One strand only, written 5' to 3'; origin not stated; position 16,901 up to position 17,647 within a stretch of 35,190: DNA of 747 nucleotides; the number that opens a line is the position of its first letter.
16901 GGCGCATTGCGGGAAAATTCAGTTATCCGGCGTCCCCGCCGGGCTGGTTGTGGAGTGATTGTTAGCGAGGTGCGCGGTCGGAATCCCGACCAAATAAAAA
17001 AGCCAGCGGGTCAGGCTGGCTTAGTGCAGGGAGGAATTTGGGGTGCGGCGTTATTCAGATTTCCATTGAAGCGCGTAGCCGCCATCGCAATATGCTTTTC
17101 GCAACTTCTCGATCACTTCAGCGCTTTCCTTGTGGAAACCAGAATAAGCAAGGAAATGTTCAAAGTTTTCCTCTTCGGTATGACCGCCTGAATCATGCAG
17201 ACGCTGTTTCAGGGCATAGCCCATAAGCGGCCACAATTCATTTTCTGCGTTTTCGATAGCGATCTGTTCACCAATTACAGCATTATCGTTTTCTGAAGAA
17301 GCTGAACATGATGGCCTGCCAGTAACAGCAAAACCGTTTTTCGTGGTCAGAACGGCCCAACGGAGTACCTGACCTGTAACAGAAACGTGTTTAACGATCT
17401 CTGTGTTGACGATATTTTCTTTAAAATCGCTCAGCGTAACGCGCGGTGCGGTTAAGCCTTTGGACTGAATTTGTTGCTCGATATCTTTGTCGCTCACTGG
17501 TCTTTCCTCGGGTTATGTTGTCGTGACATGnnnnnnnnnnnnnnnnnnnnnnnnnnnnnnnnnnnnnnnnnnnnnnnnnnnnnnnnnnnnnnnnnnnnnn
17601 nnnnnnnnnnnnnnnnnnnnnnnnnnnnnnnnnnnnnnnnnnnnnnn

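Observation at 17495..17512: Invariant extended RBS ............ plus start codon shared by six early/accessory genes on both strands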

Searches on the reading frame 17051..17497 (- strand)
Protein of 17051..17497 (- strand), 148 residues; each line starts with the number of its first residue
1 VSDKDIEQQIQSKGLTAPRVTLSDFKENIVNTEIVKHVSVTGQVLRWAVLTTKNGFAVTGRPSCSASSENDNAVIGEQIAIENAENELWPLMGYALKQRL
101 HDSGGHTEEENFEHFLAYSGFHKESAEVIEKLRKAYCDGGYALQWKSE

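Call 16: search_protein_families(library=pfam, proteins=[window:17051-17497:-], max_evalue=0.01)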
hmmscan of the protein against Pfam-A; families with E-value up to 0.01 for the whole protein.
window:17051-17497:- (148 aa): 1 family
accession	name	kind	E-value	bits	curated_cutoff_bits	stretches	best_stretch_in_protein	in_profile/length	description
PF13876.11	Phage_gp49_66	-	2.4e-14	54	27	1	21-100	2-82/82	Phage protein (N4 Gp49/phage Sf6 gene 66) family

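Call 17: search_protein_families(library=phrogs, proteins=[window:17051-17497:-], max_evalue=0.001)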
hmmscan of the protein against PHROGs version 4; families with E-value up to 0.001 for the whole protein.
window:17051-17497:- (148 aa): 5 families
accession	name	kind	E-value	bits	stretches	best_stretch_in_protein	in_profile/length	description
phrog_322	-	unknown function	9.6e-53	181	1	1-146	6-150/239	-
phrog_16684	-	unknown function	3.2e-32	111.4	1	28-101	4-76/78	-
phrog_3934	-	unknown function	3.1e-17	63.9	1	4-107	8-107/336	-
phrog_37939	-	unknown function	8.9e-10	39.4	1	2-127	4-132/308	-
phrog_9467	-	unknown function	3.2e-06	27.9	1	29-99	80-150/155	-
